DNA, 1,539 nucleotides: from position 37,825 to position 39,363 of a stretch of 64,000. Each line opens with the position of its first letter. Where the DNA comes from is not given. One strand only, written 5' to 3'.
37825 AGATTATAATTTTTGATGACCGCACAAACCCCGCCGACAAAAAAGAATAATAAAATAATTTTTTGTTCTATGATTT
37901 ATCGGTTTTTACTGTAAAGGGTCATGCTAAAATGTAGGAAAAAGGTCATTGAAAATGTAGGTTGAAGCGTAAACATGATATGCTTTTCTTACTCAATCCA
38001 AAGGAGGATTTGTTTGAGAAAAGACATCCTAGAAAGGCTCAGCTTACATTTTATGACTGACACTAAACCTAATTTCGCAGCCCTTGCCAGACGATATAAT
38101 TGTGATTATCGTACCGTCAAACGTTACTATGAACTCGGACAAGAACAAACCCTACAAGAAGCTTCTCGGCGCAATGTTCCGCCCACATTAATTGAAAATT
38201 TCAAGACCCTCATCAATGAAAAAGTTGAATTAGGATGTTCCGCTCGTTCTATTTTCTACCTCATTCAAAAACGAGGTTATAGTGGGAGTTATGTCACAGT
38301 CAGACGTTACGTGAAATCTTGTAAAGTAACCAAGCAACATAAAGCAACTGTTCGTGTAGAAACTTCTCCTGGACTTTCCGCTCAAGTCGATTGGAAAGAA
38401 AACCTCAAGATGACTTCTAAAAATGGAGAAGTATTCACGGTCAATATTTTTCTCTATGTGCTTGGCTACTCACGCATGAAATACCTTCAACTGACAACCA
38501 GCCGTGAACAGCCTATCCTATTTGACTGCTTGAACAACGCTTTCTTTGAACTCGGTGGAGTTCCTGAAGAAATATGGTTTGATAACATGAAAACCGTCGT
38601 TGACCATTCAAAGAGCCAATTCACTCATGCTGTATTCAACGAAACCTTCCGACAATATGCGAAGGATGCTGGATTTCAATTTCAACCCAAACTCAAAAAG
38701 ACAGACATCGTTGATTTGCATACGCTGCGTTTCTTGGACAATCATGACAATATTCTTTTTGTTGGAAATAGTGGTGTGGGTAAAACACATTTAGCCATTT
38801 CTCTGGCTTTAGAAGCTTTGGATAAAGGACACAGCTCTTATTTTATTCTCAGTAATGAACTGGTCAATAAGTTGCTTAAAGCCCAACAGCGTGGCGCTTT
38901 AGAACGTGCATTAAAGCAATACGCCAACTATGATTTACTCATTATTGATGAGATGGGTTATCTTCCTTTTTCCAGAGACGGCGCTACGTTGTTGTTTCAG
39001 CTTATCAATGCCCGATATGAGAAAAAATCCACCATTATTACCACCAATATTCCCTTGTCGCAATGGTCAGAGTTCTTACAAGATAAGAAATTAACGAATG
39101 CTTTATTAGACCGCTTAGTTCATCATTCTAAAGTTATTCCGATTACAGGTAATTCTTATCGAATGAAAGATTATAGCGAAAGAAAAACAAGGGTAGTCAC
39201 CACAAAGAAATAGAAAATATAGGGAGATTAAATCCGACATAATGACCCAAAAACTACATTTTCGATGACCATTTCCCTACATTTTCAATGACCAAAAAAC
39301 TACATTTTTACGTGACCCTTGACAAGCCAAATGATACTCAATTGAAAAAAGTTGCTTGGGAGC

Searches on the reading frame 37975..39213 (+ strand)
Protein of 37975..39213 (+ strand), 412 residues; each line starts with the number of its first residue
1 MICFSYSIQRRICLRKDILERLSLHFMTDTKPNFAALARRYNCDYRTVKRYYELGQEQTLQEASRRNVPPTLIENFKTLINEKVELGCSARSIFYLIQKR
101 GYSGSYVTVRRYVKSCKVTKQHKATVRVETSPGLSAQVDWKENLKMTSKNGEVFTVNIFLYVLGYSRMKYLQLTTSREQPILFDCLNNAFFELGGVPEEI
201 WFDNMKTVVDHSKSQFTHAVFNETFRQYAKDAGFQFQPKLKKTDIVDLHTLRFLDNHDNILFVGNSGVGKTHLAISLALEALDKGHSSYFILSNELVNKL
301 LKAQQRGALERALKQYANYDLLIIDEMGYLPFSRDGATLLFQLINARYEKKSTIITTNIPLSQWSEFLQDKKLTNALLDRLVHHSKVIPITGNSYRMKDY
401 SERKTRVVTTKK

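Call 16: search_protein_families(library=pfam, proteins=[window:37975-39213:+], max_evalue=0.001)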
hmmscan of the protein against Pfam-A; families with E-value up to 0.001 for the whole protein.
window:37975-39213:+ (412 aa): 9 families
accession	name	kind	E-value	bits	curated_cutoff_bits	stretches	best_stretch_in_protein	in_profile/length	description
PF01695.23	IstB_IS21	-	2.8e-63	214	24.1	1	229-401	64-236/238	IstB-like ATP binding protein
PF00308.24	Bac_DnaA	-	1.9e-10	41.6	23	1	259-357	36-136/162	Bacterial DnaA ATPAse domain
PF00665.32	rve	-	2.1e-07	31.5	32.6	1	131-236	3-94/102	Integrase core domain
PF02562.22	PhoH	-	5.9e-06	26.3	27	1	251-318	13-77/205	PhoH-like protein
PF20720.3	nSTAND3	-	1.2e-05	25.5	27.2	1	251-299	11-59/155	Novel STAND NTPase 3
PF00004.35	AAA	-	0.00015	22.6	21.2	1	260-360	1-111/131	ATPase family associated with various cellular activities (AAA)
PF13481.12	AAA_25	-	0.00021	21.4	27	0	253-287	29-62/195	AAA domain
PF13401.12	AAA_22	-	0.00041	21.1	27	0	258-281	6-29/130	AAA domain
PF13173.12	AAA_14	-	0.00082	19.8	27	0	259-331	4-75/129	AAA domain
